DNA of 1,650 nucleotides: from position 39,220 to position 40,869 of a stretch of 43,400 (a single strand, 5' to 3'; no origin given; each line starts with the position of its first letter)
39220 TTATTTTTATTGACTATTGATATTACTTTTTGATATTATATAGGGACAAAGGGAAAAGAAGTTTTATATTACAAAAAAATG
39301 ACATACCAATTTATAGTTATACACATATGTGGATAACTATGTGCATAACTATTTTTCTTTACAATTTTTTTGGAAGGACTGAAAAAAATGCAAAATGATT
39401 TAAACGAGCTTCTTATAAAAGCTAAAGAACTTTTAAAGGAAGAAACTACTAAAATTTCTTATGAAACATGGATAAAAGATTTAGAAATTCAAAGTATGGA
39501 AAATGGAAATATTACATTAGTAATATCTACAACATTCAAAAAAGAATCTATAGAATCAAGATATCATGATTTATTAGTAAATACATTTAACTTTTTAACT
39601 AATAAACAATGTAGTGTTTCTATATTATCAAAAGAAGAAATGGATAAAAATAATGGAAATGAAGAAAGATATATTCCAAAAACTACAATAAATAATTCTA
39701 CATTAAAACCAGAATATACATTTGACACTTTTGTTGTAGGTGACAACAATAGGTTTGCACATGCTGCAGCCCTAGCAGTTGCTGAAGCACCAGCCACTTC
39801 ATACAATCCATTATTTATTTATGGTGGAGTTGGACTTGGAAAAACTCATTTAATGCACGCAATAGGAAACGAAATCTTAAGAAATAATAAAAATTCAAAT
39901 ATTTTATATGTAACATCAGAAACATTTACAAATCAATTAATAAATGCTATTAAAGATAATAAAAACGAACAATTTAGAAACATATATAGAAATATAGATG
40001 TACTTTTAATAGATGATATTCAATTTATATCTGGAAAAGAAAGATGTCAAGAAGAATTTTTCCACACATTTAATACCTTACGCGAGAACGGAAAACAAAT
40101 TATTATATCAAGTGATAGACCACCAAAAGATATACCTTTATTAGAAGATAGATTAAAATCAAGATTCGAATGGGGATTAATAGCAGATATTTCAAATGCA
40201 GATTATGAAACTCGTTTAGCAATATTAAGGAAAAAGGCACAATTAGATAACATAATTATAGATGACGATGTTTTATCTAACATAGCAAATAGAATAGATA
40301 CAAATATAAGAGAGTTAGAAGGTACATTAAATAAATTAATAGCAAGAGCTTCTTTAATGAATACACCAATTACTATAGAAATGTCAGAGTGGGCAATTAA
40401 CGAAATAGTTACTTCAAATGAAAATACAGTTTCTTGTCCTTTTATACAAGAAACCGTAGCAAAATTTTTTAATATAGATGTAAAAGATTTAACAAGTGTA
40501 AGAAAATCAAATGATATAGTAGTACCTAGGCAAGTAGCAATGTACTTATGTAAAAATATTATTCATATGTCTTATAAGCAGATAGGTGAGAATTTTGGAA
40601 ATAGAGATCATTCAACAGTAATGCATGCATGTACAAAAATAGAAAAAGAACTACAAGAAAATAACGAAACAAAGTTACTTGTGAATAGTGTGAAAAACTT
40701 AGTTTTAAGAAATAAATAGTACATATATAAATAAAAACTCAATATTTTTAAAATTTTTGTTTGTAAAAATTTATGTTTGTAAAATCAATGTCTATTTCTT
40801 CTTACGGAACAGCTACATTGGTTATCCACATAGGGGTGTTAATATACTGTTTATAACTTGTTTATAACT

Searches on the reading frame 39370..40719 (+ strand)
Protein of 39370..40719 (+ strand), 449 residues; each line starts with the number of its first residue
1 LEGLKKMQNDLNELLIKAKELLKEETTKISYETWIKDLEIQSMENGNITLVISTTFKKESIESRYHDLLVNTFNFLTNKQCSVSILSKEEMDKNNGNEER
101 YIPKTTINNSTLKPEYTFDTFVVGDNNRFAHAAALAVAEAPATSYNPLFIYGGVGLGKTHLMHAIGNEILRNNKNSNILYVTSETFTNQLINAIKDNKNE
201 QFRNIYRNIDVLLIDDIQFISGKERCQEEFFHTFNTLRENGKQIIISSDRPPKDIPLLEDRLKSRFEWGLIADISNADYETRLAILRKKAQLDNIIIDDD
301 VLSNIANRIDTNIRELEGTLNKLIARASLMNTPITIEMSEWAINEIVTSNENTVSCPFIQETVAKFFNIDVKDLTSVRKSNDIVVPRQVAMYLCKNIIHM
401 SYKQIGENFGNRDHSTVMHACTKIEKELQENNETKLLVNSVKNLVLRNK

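Call 39: search_protein_families(library=pfam, proteins=[window:39370-40719:+], max_evalue=0.01)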
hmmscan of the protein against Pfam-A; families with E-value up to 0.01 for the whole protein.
window:39370-40719:+ (449 aa): 14 families
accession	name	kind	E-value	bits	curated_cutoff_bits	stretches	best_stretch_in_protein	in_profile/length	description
PF00308.24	Bac_DnaA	-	2.6e-75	252.5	23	1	112-272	1-161/162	Bacterial DnaA ATPAse domain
PF08299.17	Bac_DnaA_C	-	2.4e-29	101.6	31.5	1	359-424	4-69/69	Bacterial dnaA protein helix-turn-helix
PF01695.23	IstB_IS21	-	7.2e-10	39.2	24.1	1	85-250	36-194/238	IstB-like ATP binding protein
PF11638.13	DnaA_N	-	6.6e-09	35.8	24.6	1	18-70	7-60/65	DnaA N-terminal domain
PF00004.35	AAA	-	6.1e-08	33.6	21.2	1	149-267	2-128/131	ATPase family associated with various cellular activities (AAA)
PF13173.12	AAA_14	-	2.4e-06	28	27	1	146-232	3-86/129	AAA domain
PF01637.24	ATPase_2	-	4.6e-05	23.8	33.2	1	143-249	18-117/225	ATPase domain predominantly from Archaea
PF13401.12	AAA_22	-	0.00027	21.7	27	0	148-236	8-110/130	AAA domain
PF00910.28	RNA_helicase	-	0.00046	21.1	21.5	1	149-227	2-65/105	RNA helicase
PF13191.12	AAA_16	-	0.0022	18.9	32.6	1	140-235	19-121/167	AAA ATPase domain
PF13245.12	AAA_19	-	0.0059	17.2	25.1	0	142-203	8-66/134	AAA domain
PF03969.22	AFG1_ATPase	-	0.0059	16.1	27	0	117-164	32-80/361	AFG1-like ATPase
PF12775.13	AAA_7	-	0.0067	16.4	25.8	0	142-207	30-95/181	P-loop containing dynein motor region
PF25201.1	nSTAND6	-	0.0088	16.5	27.7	0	144-195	17-68/148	Novel STAND NTPase 6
